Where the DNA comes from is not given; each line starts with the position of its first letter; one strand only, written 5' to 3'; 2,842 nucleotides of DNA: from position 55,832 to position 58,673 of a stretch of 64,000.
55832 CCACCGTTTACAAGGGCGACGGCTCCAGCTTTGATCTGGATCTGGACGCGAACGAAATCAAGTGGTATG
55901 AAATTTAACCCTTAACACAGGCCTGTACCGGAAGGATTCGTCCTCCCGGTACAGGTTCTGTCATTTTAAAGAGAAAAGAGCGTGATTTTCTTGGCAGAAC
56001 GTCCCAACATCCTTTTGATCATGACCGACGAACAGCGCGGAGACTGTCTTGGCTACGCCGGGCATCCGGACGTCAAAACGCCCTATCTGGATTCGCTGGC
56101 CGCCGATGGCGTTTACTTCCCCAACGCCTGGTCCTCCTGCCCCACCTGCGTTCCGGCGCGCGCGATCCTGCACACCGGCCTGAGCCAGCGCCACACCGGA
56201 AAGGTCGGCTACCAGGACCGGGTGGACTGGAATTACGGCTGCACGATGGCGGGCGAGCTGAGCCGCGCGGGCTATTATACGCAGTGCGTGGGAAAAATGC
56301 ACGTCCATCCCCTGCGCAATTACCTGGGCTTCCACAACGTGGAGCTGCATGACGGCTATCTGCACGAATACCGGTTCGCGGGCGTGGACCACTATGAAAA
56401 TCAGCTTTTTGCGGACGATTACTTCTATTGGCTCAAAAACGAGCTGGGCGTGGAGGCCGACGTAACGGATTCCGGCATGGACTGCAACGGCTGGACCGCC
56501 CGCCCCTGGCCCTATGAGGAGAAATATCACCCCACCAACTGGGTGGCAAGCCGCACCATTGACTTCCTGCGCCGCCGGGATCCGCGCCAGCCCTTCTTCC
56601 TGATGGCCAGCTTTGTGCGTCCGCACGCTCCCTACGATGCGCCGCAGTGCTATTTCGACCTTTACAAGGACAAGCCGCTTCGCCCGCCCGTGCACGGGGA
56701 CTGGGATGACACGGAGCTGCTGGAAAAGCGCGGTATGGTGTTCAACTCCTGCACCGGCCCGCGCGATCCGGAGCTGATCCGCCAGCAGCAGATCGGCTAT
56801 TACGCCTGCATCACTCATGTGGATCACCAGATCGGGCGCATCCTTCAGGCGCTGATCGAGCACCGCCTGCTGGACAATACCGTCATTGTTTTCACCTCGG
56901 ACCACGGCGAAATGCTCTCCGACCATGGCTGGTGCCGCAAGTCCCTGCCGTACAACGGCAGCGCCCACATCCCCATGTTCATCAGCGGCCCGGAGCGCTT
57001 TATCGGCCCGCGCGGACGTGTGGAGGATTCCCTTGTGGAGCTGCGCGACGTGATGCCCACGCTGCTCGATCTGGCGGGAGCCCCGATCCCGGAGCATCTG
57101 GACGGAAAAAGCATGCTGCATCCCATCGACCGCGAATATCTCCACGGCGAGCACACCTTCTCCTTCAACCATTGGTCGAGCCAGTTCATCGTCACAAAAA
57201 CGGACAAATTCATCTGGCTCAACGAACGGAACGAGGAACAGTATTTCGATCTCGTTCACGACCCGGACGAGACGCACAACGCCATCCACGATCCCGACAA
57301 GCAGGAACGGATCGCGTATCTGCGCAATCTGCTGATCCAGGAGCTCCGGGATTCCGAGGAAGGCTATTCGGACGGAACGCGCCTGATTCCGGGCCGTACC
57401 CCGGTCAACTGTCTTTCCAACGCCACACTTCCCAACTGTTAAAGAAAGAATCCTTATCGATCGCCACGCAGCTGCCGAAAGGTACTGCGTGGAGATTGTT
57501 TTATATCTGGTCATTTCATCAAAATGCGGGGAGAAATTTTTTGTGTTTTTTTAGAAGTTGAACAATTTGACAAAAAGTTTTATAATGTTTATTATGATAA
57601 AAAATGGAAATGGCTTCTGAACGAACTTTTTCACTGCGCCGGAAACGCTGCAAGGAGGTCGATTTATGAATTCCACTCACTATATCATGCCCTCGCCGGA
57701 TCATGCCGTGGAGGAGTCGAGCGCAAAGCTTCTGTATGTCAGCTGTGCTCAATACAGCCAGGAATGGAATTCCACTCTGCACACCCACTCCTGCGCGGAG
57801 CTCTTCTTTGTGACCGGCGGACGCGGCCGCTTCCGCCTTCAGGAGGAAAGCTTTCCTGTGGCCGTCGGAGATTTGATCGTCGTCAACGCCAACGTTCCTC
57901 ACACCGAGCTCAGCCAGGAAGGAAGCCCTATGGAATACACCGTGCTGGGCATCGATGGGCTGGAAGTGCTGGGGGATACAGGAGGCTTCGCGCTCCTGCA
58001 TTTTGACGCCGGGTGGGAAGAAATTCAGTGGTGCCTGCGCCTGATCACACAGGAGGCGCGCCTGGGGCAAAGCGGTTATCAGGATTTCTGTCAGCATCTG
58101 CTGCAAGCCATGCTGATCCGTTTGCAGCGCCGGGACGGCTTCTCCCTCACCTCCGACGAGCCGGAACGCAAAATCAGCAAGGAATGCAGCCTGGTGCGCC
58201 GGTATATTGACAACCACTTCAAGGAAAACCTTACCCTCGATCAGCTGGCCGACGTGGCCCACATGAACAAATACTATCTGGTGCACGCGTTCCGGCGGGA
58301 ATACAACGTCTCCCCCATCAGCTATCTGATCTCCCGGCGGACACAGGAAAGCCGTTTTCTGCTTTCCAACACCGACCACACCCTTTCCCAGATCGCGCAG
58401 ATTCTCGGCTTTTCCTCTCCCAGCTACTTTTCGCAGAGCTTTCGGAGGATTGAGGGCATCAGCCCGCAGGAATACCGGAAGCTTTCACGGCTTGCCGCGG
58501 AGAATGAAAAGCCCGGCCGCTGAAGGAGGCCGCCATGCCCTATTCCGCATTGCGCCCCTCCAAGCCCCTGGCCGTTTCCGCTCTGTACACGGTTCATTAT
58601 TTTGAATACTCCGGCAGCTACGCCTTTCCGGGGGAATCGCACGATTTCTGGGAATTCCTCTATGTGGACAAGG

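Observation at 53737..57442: Cytoplasmic Cys-type sulfatase wedged into a GH112 galacto-N-biose/lacto-N-biose phosphorylase locus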

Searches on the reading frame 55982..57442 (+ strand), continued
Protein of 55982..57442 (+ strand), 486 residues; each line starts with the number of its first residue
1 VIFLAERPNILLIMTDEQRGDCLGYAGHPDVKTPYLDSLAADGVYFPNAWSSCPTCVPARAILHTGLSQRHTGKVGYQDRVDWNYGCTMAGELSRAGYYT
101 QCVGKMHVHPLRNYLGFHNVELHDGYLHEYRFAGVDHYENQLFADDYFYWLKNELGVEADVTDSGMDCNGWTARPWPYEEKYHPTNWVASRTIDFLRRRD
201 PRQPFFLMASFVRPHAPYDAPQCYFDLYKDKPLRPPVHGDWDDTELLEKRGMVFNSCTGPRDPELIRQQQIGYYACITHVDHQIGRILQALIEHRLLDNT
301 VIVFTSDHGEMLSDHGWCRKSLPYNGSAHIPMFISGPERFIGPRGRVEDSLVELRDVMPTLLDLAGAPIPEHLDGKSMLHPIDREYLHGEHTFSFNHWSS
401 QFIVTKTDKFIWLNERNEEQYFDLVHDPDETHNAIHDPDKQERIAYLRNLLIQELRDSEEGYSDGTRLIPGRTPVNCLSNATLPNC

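Call 14: find_related_loci(query=A1, collection=genome_contigs, flank=10000)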
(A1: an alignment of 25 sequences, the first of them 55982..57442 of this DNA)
Query A1 (486 aa) in genome_contigs; peptide patterns used: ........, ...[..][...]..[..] (x = any residue, [..] = any of these).
599 stretches matched a pattern (row limit reached: there are more); 569 encode a relative of the query (tblastn E <= 1e-3); the best 80 are kept; 80 distinct loci.
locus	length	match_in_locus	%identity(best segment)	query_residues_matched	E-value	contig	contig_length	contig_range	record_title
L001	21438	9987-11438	90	3-486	0e+0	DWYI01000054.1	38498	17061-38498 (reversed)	MAG TPA_asm: Candidatus Allofournierella merdavium isolate ChiBcec4-1730 ChiBcec4__C126232_L38498_SAMN08009756, whole ge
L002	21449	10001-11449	90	4-486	0e+0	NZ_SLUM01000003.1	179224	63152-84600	Allofournierella massiliensis strain DSM 100451 Ga0244722_103, whole genome shotgun sequence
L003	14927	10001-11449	91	4-486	0e+0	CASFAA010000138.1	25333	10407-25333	uncultured Oscillospiraceae bacterium isolate CO.O36.metabat-bins.311 genome assembly, contig: CO.O36.metabat-bins.311.f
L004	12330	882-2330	89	4-486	0e+0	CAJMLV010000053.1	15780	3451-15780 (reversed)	TPA_asm: uncultured bacterium isolate ERR1600613-bin.6 genome assembly, contig: NODE_2863_length_15780_cov_9.952496, who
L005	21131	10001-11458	82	1-486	0e+0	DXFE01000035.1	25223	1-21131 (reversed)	MAG TPA_asm: Candidatus Gemmiger avium isolate ChiGjej4B4-15321 ChiGjej4B4M5__C129682_L25223_SAMN08009847, whole genome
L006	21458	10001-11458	81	1-486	0e+0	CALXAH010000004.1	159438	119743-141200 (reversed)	MAG: uncultured Gemmiger sp. isolate BRZ_NC__bin37 genome assembly, contig: BRZ_NC__NODE_108_length_159438_cov_9.135912,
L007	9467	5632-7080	81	4-486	0e+0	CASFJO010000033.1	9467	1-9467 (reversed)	uncultured Gemmiger sp. isolate SI.B54.metabat-bins.156 genome assembly, contig: SI.B54.metabat-bins.156.fa_k141_117432,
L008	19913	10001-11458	79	1-486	0e+0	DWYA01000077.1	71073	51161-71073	MAG TPA_asm: Candidatus Ruthenibacterium avium isolate ChiBcec8-14828 ChiBcec8__C262420_L71073_SAMN08010031, whole genom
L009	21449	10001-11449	81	4-486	0e+0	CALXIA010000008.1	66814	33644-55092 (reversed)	MAG: uncultured Gemmiger sp. isolate BRZ_AM__bin27 genome assembly, contig: BRZ_AM__NODE_518_length_66814_cov_6.692944,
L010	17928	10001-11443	80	6-486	0e+0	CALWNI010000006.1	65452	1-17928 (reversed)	MAG: uncultured Fournierella sp. isolate BRZ_LM__bin3 genome assembly, contig: BRZ_LM__NODE_775_length_65452_cov_13.5841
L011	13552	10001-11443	78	4-486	0e+0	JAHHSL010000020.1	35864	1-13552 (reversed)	MAG: Ruthenibacterium sp. isolate MAG055 MAG055_20, whole genome shotgun sequence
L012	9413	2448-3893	75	4-486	0e+0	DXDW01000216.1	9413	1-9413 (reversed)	MAG TPA_asm: Candidatus Anaerofilum excrementigallinarum isolate 3951 ChiHile2__C222862_L9413_SAMN08009803, whole genome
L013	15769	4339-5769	76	8-486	0e+0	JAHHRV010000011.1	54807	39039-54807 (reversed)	MAG: Oscillospiraceae bacterium isolate MAG039 MAG039_11, whole genome shotgun sequence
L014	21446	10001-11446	75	4-486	0e+0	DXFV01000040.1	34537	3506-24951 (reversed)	MAG TPA_asm: Candidatus Anaerofilum faecale isolate ChiGjej6B6-374 ChiGjej6B6M5__C246222_L34537_SAMN08009849, whole geno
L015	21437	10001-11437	75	7-486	0e+0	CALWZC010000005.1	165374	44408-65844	MAG: uncultured Anaerofilum sp. isolate BRZ_EA__bin79 genome assembly, contig: BRZ_EA__NODE_105_length_165374_cov_9.3077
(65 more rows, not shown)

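Call 17: find_encoding_contigs(protein=window:55982-57442:+, flank=10000, max_places=4)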
Protein window:55982-57442:+ (486 aa): 14 contigs read that carry it; 4 places shown.
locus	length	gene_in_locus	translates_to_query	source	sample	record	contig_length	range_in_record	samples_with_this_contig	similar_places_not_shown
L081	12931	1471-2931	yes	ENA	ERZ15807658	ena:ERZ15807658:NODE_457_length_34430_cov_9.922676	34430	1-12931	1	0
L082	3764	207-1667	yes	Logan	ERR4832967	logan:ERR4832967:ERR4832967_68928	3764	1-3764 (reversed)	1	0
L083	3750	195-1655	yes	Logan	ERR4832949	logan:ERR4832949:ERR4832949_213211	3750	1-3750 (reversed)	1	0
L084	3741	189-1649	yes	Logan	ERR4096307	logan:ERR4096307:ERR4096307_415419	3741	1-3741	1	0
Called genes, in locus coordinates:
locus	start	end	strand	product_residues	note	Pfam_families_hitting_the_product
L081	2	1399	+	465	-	?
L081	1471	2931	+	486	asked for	PF00884:Sulfatase, PF01663:Phosphodiest (faint), PF16347:SGSH_C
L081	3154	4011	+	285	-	PF02311:AraC_binding, PF12852:Cupin_6 (faint), PF07883:Cupin_2, PF00165:HTH_AraC, PF12833:HTH_18, PF00165:HTH_AraC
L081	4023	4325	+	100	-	PF02311:AraC_binding (weak), PF07883:Cupin_2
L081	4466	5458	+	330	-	PF00483:NTP_transferase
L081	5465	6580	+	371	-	PF01636:APH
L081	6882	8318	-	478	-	PF00587:tRNA-synt_2b, PF03129:HGTP_anticodon, PF09180:ProRS-C_1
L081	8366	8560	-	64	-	-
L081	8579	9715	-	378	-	PF03977:OAD_beta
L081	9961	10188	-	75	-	PF00550:PP-binding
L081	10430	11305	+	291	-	PF08501:Shikimate_dh_N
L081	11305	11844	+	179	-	PF13238:AAA_18 (weak), PF01202:SKI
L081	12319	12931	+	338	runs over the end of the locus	PF18152:DAHP_snth_FXD, PF00793:DAHP_synth_1, PF03102:NeuB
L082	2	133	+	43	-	?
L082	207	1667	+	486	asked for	PF00884:Sulfatase, PF01663:Phosphodiest (faint), PF16347:SGSH_C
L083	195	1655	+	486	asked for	PF00884:Sulfatase, PF01663:Phosphodiest (faint), PF16347:SGSH_C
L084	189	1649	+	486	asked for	PF00884:Sulfatase, PF01663:Phosphodiest (faint), PF16347:SGSH_C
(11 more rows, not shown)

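Call 71: predict_structure(alignment_id=A1)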
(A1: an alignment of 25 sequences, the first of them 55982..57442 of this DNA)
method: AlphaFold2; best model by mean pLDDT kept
length: 486 residues; sequences in the alignment: 25
mean_pLDDT: 80.0   pTM: 0.88
mean pLDDT of the five models: 80.0, 77.8, 77.7, 77.6, 77.3
residues with pLDDT >= 90: 186; 70-90: 166; 50-70: 116; < 50: 18
segments of 3 or more residues with pLDDT < 50: 1-4, 252-258
pLDDT, mean of each block of 10 residues (from residue 1): 65 86 77 91 92 75 87 66 79 95 74 73 64 64 73 73 54 62 87 94 93 66 86 78 64 49 74 86 96 94 85 52 61 95 93 95 96 93 90 71 91 87 87 93 97 90 93 70 56
secondary structure, 60 per line:
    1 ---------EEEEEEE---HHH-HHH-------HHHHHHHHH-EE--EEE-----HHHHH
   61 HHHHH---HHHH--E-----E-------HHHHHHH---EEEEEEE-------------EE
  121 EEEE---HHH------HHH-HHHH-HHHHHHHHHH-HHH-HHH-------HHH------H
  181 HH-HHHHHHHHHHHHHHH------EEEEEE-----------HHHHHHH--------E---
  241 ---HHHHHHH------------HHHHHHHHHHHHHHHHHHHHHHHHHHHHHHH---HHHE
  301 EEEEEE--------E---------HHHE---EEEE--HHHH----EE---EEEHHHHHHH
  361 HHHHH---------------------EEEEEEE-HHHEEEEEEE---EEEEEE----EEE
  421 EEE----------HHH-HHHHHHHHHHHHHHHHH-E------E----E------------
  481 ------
elements in order: E10-16 H34-42 E48-50 H56-65 H69-72 H89-95 E99-105 E119-124 H141-144 H146-155 H184-198 E205-210 H222-228 H244-250 H263-293 E300-306 E332-335 H338-341 E351-353 H354-365 E387-393 E398-404 E408-413 E418-423 H438-454

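Call 73: fold_search(model_id=the predicted structure, library=pdb)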
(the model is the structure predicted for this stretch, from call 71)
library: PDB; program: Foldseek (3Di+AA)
matches with E <= 10: 658; with E <= 0.001: 432
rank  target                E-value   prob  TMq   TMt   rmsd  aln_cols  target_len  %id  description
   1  9koq_B                3.5e-45  1.00  0.86  0.88   3.0       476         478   42  Crystal structure of an Arylsulfatase from Enterococcus faecium (released 2025-07-30)
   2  9koq_A                8.0e-45  1.00  0.86  0.87   3.0       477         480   42  Crystal structure of an Arylsulfatase from Enterococcus faecium (released 2025-07-30)
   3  7oz8                  2.0e-39  1.00  0.85  0.87   3.2       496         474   36  Sulfated host glycan recognition by carbohydrate sulfatases of the human gut microbiota (BT1918_S1_46) (released 2022-06-29)
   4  4uph_A                2.2e-29  1.00  0.70  0.68   5.3       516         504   26  Crystal Structure of Phosphonate Monoester Hydrolase of Agrobacterium radiobacter (released 2015-07-01)
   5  6hhm                  3.2e-29  1.00  0.71  0.75   6.1       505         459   21  Crystal structure of the family S1_7 ulvan-specific sulfatase FA22070 from Formosa agariphila (released 2019-06-26)
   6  4upi                  2.4e-28  1.00  0.76  0.68   4.5       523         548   24  Dimeric sulfatase SpAS1 from Silicibacter pomeroyi (released 2015-07-01)
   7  9gve                  2.4e-28  1.00  0.71  0.68   5.6       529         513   26  Structure of phosphonate monoester hydrolase from Rhizobium leguminosarum with phenyl phosphonate (released 2025-10-08)
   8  6fny_C                2.6e-28  1.00  0.70  0.67   6.3       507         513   26  CRYSTAL STRUCTURE OF A CHOLINE SULFATASE FROM SINORHIZOBIUM MELLILOTI (released 2018-02-28)
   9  4upl_A                2.7e-28  1.00  0.76  0.67   5.6       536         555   24  Dimeric sulfatase SpAS2 from Silicibacter pomeroyi (released 2015-07-01)
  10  2vqr                  3.7e-28  1.00  0.74  0.70   5.3       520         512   27  Crystal structure of a phosphonate monoester hydrolase from rhizobium leguminosarum: a new member of the alkaline phosph (released 2008-09-30)
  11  4upl_C                4.1e-28  1.00  0.75  0.67   5.7       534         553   24  Dimeric sulfatase SpAS2 from Silicibacter pomeroyi (released 2015-07-01)
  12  7pth_B                4.1e-28  1.00  0.69  0.66   7.3       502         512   25  C54S mutant of choline-sulfatase from E. meliloti CECT4857 bound to choline (released 2022-08-03)
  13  2w8s_A                7.8e-28  1.00  0.73  0.70   8.2       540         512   26  CRYSTAL STRUCTURE OF A catalytically promiscuous PHOSPHONATE MONOESTER HYDROLASE FROM Burkholderia caryophylli (released 2010-02-23)
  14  7ptj_A                1.0e-27  1.00  0.71  0.68   6.6       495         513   26  C54S mutant of choline-sulfatase from E. meliloti CECT4857 bound to HEPES (released 2022-08-03)
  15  7ptj_D                1.3e-27  1.00  0.68  0.65   6.5       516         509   26  C54S mutant of choline-sulfatase from E. meliloti CECT4857 bound to HEPES (released 2022-08-03)
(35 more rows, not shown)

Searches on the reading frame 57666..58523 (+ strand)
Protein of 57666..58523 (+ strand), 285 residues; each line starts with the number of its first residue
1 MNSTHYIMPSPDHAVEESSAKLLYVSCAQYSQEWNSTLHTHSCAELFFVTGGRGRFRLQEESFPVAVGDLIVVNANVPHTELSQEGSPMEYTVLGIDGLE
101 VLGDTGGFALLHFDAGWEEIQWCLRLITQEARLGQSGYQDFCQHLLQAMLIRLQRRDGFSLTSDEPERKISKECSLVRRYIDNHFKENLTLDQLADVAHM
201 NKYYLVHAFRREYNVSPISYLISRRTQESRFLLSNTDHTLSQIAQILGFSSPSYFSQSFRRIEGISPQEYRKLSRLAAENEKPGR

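Call 4: search_protein_families(library=pfam, proteins=[window:57666-58523:+])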
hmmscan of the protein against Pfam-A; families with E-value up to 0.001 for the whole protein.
window:57666-58523:+ (285 aa): 5 families
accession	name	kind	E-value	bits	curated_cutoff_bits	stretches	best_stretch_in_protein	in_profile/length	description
PF00165.29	HTH_AraC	-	3.1e-22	78.6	26.6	2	236-272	7-42/42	Bacterial regulatory helix-turn-helix proteins, AraC family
PF12833.13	HTH_18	-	8.9e-22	77.6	33.6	1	194-272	1-79/80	Helix-turn-helix domain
PF07883.17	Cupin_2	-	5.3e-09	36.1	27.2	1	35-93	10-68/70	Cupin domain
PF02311.25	AraC_binding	-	1.1e-08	35.4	21.1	1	30-102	10-82/135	AraC-like ligand binding domain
PF12852.13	Cupin_6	-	3.7e-06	27.3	26.7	0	27-87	19-80/183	Cupin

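Call 7: search_protein_families(library=ncbifam, proteins=[window:57666-58523:+])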
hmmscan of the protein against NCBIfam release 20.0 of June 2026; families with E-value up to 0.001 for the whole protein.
window:57666-58523:+ (285 aa): 28 families (the best 25 are shown)
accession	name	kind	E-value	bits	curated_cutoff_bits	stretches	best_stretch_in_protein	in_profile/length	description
NF047788.1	TransRegPocR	equivalog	1.4e-20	73.8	500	1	167-274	188-291/296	transcriptional regulator PocR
NF007860.0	PRK10572.1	equivalog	1e-19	70.5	208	1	118-275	134-286/292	arabinose operon transcriptional regulator AraC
NF007693.0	PRK10371.1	equivalog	1.5e-18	67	253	1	174-276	200-302/309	transcriptional regulator MelR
NF047455.1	TF_Staph_AryK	equivalog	3e-18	65.5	850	1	169-276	154-261/759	transcriptional regulator AryK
TIGR02297.1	HpaA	equivalog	6e-17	61.8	274.65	1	120-272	134-286/287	4-hydroxyphenylacetate catabolism regulatory protein HpaA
TIGR04094.1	adjacent_YSIRK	equivalog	4.5e-16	58.8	200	1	168-271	281-383/383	YSIRK-targeted surface antigen transcriptional regulator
NF006902.0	PRK09393.1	equivalog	2.6e-13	49.8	425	1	170-274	218-322/327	transcriptional regulator FtrA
NF010025.2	PRK13500.1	equivalog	1.1e-12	48.1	525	1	140-276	146-280/282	HTH-type transcriptional activator RhaR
NF010028.0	PRK13503.1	equivalog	8.9e-12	45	288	1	146-272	150-271/278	HTH-type transcriptional activator RhaS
NF010026.0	PRK13501.1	equivalog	9.5e-12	44.7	363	1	172-272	176-276/290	HTH-type transcriptional activator RhaR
NF049932.1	TranspRegBtr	equivalog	1e-11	44.1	900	1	177-275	169-267/531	bacillibactin transport transcriptional regulator Btr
NF052371.1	TransRegGbdRPseu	equivalog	4.4e-11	42.4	480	1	180-276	233-329/365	choline metabolism transcriptional regulator GbdR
NF007243.0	PRK09685.1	equivalog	1.7e-10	40.8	199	1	51-273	80-301/303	transcriptional regulator FeaR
NF040475.1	chlor_reg_RclR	equivalog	5.9e-10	38.9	400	1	125-273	128-278/284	reactive chlorine-specific transcriptional regulator RclR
NF010027.0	PRK13502.1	equivalog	6.4e-10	38.9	384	1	180-275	184-279/282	HTH-type transcriptional activator RhaR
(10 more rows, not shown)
